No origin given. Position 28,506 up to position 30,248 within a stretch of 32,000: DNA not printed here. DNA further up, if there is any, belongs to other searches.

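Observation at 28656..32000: Tandem triad of large PilV-like (type IVb minor-pilin-like) proteins with no pilus machinery in sight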

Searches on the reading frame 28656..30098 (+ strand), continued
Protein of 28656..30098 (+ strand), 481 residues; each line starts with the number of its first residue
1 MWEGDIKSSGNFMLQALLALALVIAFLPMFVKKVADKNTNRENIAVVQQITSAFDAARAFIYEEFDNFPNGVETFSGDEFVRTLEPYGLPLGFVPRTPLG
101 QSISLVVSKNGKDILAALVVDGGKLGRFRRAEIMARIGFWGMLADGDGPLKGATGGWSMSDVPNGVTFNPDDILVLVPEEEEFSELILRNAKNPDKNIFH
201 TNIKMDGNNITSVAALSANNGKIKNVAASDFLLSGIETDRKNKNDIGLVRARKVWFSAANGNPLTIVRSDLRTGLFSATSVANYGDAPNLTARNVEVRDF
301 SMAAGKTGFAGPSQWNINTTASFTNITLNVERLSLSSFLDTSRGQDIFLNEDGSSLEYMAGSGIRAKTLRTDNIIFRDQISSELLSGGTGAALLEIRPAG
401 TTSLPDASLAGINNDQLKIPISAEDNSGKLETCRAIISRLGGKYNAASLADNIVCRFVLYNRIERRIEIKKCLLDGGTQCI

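Call 54: search_protein_families(library=ncbifam, proteins=[L007:13914-14417:+, L009:14381-14878:+, L007:14417-14899:+, L007:12563-13873:+, L007:11358-12560:+, L007:10001-11377:+], max_evalue=1)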
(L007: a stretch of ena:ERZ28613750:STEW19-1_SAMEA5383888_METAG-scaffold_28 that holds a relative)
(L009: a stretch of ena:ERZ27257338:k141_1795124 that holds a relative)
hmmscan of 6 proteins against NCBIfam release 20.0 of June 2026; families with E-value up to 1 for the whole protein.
L007:13914-14417:+ (168 aa): 3 families
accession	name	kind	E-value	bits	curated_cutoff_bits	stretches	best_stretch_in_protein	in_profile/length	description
NF038353.1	FxLYD_dom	domain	1.3e-05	25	23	1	94-163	3-70/71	FxLYD domain-containing protein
NF001629.0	PRK00415.1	equivalog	0.00046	19.7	70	1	1-30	13-42/62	30S ribosomal protein S27e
TIGR02098.1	MJ0042_CXXC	domain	0.00051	19.7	20.9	1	1-32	1-36/38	MJ0042-type zinc finger domain-containing protein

L009:14381-14878:+ (166 aa): 5 families
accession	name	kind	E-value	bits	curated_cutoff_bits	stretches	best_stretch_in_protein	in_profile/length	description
NF038353.1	FxLYD_dom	domain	0.0014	18.5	23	1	94-161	4-69/71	FxLYD domain-containing protein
TIGR01190.1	ccmB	equivalog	0.016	14.8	156.2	1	47-98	50-100/211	heme exporter protein CcmB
TIGR02098.1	MJ0042_CXXC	domain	0.019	14.7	20.9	1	1-32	1-36/38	MJ0042-type zinc finger domain-containing protein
NF001629.0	PRK00415.1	equivalog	0.11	12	70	1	1-29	13-41/62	30S ribosomal protein S27e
NF038384.1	zinc_YnfU_fam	subfamily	0.2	11.2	36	1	1-33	15-50/52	YnfU family zinc-binding protein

L007:14417-14899:+ (161 aa): 0 families

L007:12563-13873:+ (437 aa): 0 families

L007:11358-12560:+ (401 aa): 1 family
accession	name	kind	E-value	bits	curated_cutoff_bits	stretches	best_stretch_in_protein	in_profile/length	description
NF041013.1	T4P_ComGE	equivalog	0.13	12.4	49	1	20-91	4-75/83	competence type IV pilus minor pilin ComGE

L007:10001-11377:+ (459 aa): 0 families

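Call 59: search_protein_families(library=pfam, alignment_id=A3, max_evalue=0.01)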
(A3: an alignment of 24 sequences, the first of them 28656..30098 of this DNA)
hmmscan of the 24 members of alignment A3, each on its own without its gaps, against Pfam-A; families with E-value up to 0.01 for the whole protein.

A. member 1, window:28656-30098:+ (481 aa): 1 family
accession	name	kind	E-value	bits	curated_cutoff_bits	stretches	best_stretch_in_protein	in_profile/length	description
PF04917.17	Shufflon_N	-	1.8e-07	31.4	27.5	1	89-257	56-237/324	Bacterial shufflon protein, N-terminal constant region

B. families by the number of members that match (of 24 scanned): 2 families
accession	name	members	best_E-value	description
PF04917.17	Shufflon_N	7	1.8e-07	Bacterial shufflon protein, N-terminal constant region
PF20608.4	Phage_tube_C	1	0.0051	Phage tail tube protein C-terminal domain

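Call 68: search_protein_representatives(alignment_id=A3)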
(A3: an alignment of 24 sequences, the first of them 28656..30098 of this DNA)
Query: 24 sequences, 475 profile positions. Proteins with E-value up to 0.001 (for the whole library): 375; up to 1e-10: 92; up to 1e-30: 50. The best 150 are listed.
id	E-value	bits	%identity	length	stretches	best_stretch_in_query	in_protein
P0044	6.5e-197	671.6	-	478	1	3-475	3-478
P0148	2.1e-196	669.9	-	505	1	2-474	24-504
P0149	4.3e-183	626.0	-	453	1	2-474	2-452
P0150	2.1e-163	561.1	-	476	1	1-474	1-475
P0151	1.6e-158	545.0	-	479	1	4-474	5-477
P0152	3.6e-135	468.0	-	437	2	162-463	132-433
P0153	1.4e-130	452.8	-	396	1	9-403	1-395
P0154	1.3e-129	449.7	-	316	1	164-474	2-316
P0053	1.9e-121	422.7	-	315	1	165-474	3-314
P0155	1.4e-118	413.3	-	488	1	5-471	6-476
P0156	8.4e-118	410.7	-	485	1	9-471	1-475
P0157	9.0e-106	371.0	-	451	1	2-471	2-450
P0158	2.8e-104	366.1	-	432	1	2-464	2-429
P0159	1.3e-103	363.9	-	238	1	245-474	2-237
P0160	4.7e-93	329.1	-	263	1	9-272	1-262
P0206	1.7e-20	89.9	-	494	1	3-230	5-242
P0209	1.1e-19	87.1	-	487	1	3-255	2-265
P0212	1.4e-18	83.5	-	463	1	4-228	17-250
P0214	1.8e-17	79.9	-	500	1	3-229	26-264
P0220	6.6e-13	64.8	-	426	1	1-223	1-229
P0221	1.0e-12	64.2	-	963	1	4-223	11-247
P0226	1.7e-11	60.2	-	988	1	2-234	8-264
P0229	2.6e-11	59.5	-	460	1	3-291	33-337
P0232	5.4e-11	58.5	-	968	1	4-230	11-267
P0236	1.0e-10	57.6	-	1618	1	5-270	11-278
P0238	1.3e-10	57.3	-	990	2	3-221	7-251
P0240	1.8e-10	56.8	-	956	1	4-219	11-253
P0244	4.5e-10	55.5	-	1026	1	4-290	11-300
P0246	7.3e-10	54.8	-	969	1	3-217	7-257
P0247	9.4e-10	54.4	-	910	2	3-215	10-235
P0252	1.6e-09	53.6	-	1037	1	3-219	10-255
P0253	2.4e-09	53.1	-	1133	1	4-214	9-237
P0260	7.7e-09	51.4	-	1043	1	3-215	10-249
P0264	1.5e-08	50.4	-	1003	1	3-219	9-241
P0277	5.8e-08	48.5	-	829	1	3-221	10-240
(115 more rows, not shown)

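Call 69: list_cluster_members(proteins=[P0206, P0209, P0212, P0214, P0221, P0226, P0236, P0220, P0229, P0244])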
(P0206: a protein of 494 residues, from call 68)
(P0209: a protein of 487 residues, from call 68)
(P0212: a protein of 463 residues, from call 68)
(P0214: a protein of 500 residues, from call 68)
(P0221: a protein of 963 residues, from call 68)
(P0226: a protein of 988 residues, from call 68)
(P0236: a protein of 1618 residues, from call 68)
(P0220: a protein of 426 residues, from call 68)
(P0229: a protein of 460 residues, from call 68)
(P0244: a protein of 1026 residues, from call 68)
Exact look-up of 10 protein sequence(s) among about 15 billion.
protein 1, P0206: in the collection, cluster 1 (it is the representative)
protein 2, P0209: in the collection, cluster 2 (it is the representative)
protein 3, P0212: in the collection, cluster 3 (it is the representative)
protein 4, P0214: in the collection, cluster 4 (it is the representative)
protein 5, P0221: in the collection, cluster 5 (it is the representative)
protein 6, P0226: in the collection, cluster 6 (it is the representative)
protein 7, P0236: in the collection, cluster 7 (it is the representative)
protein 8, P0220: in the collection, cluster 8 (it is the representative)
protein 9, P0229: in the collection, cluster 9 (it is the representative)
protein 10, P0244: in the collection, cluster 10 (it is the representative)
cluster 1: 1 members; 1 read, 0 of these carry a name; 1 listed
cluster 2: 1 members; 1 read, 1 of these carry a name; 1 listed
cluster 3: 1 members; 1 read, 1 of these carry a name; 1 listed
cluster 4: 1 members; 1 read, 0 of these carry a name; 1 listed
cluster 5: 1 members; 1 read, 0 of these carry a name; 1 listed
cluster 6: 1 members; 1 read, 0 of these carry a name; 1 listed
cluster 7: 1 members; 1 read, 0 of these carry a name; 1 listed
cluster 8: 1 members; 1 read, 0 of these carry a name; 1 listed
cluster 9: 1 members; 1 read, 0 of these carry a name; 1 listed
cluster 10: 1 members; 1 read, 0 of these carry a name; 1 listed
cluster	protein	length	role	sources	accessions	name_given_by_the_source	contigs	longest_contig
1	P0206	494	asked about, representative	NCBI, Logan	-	-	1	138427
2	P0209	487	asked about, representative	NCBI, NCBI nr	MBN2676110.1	MAG: hypothetical protein JXR30_02545 [Alphaproteobacteria bacterium] | hypothetical protein [Alphaproteobacteria bacterium]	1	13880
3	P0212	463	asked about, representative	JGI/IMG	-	hypothetical protein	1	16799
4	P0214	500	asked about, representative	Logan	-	-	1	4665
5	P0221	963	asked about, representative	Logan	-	-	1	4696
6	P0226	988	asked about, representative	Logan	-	-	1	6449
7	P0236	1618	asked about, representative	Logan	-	-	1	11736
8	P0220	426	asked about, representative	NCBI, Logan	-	-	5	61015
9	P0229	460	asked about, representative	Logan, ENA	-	-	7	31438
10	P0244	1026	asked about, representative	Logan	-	-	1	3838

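Call 70: search_protein_families(library=pfam, proteins=[P0206, P0209, P0212, P0214, P0221, P0226, P0236, P0220, P0229, P0244], max_evalue=0.01)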
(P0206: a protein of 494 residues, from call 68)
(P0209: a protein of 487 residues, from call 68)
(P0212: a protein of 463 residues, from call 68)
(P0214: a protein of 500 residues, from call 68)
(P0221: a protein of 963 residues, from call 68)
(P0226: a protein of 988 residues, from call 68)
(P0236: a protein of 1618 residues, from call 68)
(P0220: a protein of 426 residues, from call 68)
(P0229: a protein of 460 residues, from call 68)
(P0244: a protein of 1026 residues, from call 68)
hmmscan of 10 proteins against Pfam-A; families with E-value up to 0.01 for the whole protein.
P0206 (494 aa): 0 families

P0209 (487 aa): 1 family
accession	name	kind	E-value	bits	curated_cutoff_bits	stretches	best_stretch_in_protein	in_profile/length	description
PF04917.17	Shufflon_N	-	5.2e-06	26.6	27.5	1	39-225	9-197/324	Bacterial shufflon protein, N-terminal constant region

P0212 (463 aa): 0 families

P0214 (500 aa): 0 families

P0221 (963 aa): 0 families

P0226 (988 aa): 1 family
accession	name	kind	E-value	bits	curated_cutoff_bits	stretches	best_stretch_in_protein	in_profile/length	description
PF10106.14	DUF2345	-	0.002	18.4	30.7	1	361-403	85-127/151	Uncharacterized protein conserved in bacteria (DUF2345)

P0236 (1618 aa): 0 families

P0220 (426 aa): 1 family
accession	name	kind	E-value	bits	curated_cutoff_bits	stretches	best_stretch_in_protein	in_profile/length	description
PF04917.17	Shufflon_N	-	3.2e-05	24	27.5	1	43-232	12-210/324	Bacterial shufflon protein, N-terminal constant region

P0229 (460 aa): 0 families

P0244 (1026 aa): 0 families

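Call 71: find_encoding_contigs(protein=P0206, flank=10000, max_places=2)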
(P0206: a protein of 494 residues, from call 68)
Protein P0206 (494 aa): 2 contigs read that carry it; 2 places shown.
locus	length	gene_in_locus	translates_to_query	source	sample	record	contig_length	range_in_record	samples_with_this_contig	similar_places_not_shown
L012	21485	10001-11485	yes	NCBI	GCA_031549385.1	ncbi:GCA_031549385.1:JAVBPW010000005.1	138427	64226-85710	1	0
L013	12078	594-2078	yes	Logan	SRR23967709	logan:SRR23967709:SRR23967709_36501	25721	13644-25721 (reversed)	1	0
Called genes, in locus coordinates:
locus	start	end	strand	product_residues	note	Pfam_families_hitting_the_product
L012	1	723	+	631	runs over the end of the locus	PF06480:FtsH_ext, PF06068:TIP49 (weak), PF00004:AAA, PF17862:AAA_lid_3, PF01434:Peptidase_M41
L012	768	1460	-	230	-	PF20582:UPF0758_N (faint), PF14520:HHH_5 (weak), PF04002:RadC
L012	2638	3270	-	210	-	PF00486:Trans_reg_C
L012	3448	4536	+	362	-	PF01555:N6_N4_Mtase, PF18755:RAMA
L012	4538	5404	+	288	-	-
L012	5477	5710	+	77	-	PF02609:Exonuc_VII_S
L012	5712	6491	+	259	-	PF00398:RrnaAD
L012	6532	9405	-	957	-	PF03797:Autotransporter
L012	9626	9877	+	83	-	-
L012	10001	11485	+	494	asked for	-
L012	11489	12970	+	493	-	-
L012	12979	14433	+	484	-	-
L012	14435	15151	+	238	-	PF11967:RecO_N, PF02565:RecO_C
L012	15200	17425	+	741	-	PF00521:DNA_topoisoIV, PF03989:DNA_gyraseA_C (faint)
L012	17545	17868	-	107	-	PF05164:ZapA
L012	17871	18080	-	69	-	-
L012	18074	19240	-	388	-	PF13439:Glyco_transf_4, PF13477:Glyco_trans_4_2, PF00534:Glycos_transf_1, PF13692:Glyco_trans_1_4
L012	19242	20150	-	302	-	PF00535:Glycos_transf_2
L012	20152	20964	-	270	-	-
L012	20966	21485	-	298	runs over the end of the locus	-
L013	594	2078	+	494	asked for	-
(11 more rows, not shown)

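Call 72: find_encoding_contigs(protein=P0220, flank=10000, max_places=1)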
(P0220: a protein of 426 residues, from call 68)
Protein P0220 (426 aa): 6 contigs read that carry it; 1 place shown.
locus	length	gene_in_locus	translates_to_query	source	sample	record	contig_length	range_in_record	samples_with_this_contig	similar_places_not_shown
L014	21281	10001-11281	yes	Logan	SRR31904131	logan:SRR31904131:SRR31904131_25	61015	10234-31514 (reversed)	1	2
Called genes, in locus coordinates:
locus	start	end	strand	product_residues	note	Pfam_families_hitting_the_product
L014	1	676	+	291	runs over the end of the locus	PF02687:FtsX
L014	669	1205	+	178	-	PF02698:DUF218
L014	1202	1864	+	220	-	PF01553:Acyltransferase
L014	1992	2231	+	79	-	-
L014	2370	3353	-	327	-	PF00849:PseudoU_synth_2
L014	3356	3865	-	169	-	-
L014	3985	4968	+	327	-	-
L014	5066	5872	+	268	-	PF25084:LbH_EIF2B (faint), PF25087:GMPPB_C (weak), PF00132:Hexapep (weak), PF13720:Acetyltransf_11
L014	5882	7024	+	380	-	PF02684:LpxB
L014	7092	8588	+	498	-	PF04917:Shufflon_N (weak)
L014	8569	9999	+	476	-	-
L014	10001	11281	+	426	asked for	-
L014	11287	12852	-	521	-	PF13458:Peripla_BP_6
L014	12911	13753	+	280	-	PF00590:TP_methylase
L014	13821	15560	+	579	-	PF00999:Na_H_Exchanger, PF02254:TrkA_N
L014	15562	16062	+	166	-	PF01252:Peptidase_A8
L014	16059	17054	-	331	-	-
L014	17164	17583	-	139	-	PF02367:TsaE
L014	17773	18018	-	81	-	PF10073:GapR_DNA-bd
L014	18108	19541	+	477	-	PF00224:PK, PF02887:PK_C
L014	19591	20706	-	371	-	PF03235:GmrSD_N, PF01844:HNH, PF14279:HNH_5 (weak)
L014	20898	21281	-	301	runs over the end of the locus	PF13651:EcoRI_methylase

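Call 73: find_encoding_contigs(protein=P0236, flank=10000, max_places=1)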
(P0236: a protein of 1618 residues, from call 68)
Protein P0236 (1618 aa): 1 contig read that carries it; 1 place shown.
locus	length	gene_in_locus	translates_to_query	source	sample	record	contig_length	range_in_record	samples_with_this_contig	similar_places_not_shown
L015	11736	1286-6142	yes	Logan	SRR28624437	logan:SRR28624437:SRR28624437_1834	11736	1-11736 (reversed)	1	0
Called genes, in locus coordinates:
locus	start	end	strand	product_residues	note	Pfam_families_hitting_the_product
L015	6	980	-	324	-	-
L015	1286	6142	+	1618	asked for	-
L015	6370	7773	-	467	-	PF02878:PGM_PMM_I, PF02879:PGM_PMM_II, PF02880:PGM_PMM_III, PF00408:PGM_PMM_IV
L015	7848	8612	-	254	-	PF03167:UDG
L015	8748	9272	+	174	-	PF00691:OmpA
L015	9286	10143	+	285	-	PF13428:TPR_14 (faint), PF12895:ANAPC3 (faint), PF07719:TPR_2 (faint), PF13174:TPR_6 (faint), PF13424:TPR_12 (faint), PF13432:TPR_16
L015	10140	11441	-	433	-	PF05496:RuvB_N, PF00004:AAA, PF07728:AAA_5 (weak), PF13173:AAA_14 (weak), PF16193:AAA_assoc_2, PF12002:MgsA_C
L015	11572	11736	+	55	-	?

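Call 78: search_solved_structures(query=L011:2911-4341:+, max_evalue=1)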
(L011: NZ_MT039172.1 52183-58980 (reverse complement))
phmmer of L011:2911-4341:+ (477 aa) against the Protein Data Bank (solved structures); distinct sequences matched with E-value up to 1: 15.
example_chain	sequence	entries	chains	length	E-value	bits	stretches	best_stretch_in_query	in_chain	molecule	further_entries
2kaw_A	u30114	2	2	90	0.15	14.1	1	303-330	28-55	Segment polarity protein dishevelled homolog DVL-1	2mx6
1mc7_A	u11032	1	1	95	0.15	14.1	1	303-330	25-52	Segment polarity protein dishevelled homolog DVL-1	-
6lca_A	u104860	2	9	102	0.19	13.8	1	303-330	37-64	Segment polarity protein dishevelled homolog DVL-1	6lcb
3fy5_A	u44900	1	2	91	0.2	13.7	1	303-329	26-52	Segment polarity protein dishevelled homolog DVL-2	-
3cby_A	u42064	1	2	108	0.21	13.6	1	303-330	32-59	Dishevelled-2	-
8wwr_A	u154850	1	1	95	0.21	13.6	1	303-329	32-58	Segment polarity protein dishevelled homolog DVL-2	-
1l6o_A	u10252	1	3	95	0.22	13.6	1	303-329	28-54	Segment polarity protein dishevelled homolog DVL-2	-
3cbx_A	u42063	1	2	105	0.22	13.6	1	303-329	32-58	Dishevelled-2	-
6zbq_A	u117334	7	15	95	0.23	13.5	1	303-329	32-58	Dishevelled, dsh homolog 3 (Drosophila), isoform CRA_b | Segment polarity protein dishevelled homolog DVL-3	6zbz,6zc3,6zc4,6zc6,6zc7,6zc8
2f0a_A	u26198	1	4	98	0.23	13.5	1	303-329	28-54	Segment polarity protein dishevelled homolog DVL-2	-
2rey_A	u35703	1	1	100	0.23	13.5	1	303-329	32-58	Segment polarity protein dishevelled homolog DVL-2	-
3cbz_A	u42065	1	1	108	0.25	13.4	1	303-329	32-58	Dishevelled-2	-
3cc0_A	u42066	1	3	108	0.25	13.4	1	303-329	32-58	Dishevelled-2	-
8yr7_A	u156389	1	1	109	0.25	13.3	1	303-329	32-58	Segment polarity protein dishevelled homolog DVL-2,Rho guanine nucleotide exchange factor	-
8s6a_B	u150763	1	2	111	0.31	13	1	303-329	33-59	Segment polarity protein dishevelled homolog DVL-3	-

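Call 81: list_cluster_members(proteins=[P0232, P0238, P0240, P0246, P0247, P0252, P0253, P0260, P0264, P0277])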
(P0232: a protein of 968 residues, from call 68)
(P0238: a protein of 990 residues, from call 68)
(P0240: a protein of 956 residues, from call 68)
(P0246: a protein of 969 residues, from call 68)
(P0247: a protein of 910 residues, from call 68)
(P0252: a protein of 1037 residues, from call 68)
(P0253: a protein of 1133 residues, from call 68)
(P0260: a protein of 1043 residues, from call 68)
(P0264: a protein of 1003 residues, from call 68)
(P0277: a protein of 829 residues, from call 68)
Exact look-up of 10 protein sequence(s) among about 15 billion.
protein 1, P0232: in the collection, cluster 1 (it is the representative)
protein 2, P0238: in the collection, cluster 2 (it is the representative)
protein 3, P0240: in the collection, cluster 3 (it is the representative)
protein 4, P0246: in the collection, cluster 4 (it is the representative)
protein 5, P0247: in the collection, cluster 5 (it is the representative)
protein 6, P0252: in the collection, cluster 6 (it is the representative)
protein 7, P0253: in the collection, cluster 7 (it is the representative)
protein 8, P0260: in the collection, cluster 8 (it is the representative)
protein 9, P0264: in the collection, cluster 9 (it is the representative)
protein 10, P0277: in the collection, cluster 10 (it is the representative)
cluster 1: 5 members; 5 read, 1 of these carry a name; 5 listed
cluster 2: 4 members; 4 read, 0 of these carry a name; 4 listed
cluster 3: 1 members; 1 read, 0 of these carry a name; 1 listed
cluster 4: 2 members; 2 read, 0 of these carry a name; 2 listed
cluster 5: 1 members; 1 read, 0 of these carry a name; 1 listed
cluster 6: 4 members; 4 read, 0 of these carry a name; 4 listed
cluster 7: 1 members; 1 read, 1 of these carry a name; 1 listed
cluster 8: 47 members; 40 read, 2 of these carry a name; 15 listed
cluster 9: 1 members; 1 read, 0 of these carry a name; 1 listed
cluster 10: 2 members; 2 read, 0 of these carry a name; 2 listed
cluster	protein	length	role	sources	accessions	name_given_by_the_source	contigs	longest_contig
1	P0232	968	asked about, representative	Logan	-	-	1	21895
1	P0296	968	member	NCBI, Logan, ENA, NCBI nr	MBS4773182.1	MAG: hypothetical protein KHX55_02765 [Proteobacteria bacterium] | hypothetical protein [Pseudomonadota bacterium]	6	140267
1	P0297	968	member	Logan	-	-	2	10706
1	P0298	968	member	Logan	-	-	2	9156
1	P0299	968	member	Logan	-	-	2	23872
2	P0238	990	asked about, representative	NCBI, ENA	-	-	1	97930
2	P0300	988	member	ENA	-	-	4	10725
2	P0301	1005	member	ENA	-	-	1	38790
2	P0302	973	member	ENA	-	-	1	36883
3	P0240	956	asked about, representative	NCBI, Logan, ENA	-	-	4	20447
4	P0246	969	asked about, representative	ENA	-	-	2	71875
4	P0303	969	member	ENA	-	-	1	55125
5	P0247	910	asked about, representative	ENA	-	-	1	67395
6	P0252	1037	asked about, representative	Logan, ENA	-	-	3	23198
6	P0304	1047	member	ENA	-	-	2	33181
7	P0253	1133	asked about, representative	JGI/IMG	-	hypothetical protein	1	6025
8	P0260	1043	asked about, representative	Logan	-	-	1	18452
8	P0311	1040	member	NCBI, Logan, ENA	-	-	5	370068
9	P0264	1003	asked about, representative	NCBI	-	-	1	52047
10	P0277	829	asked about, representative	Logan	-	-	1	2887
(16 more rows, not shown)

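Call 82: find_encoding_contigs(protein=P0238, flank=10000, max_places=1)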
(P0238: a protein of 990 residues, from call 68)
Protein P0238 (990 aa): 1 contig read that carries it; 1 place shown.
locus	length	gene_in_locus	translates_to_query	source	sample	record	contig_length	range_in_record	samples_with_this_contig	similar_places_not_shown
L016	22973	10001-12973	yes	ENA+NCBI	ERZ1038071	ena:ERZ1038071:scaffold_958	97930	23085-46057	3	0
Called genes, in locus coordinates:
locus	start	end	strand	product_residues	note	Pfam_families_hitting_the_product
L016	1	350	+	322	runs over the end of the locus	PF00437:T2SSE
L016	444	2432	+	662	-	-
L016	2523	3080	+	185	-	-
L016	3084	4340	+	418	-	-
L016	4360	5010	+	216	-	-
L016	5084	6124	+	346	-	PF00919:UPF0004, PF04055:Radical_SAM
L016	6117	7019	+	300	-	PF02881:SRP54_N, PF06414:Zeta_toxin (faint), PF20720:nSTAND3 (faint), PF00448:SRP54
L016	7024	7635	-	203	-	PF01914:MarC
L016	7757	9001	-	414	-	PF01743:PolyA_pol, PF12627:PolyA_pol_RNAbd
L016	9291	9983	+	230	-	-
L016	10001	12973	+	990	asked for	-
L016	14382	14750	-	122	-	PF04076:BOF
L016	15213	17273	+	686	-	PF03477:ATP-cone, PF13597:NRDD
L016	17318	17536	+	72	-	PF13597:NRDD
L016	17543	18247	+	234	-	PF13353:Fer4_12, PF04055:Radical_SAM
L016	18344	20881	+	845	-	PF03797:Autotransporter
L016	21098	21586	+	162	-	-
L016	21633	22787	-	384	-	PF19583:ODP, PF00258:Flavodoxin_1, PF12724:Flavodoxin_5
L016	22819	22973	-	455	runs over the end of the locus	PF01406:tRNA-synt_1e, PF01921:tRNA-synt_1f (faint), PF09334:tRNA-synt_1g (faint), PF00133:tRNA-synt_1, PF09190:DALR_2, PF23493:CysS_C (weak)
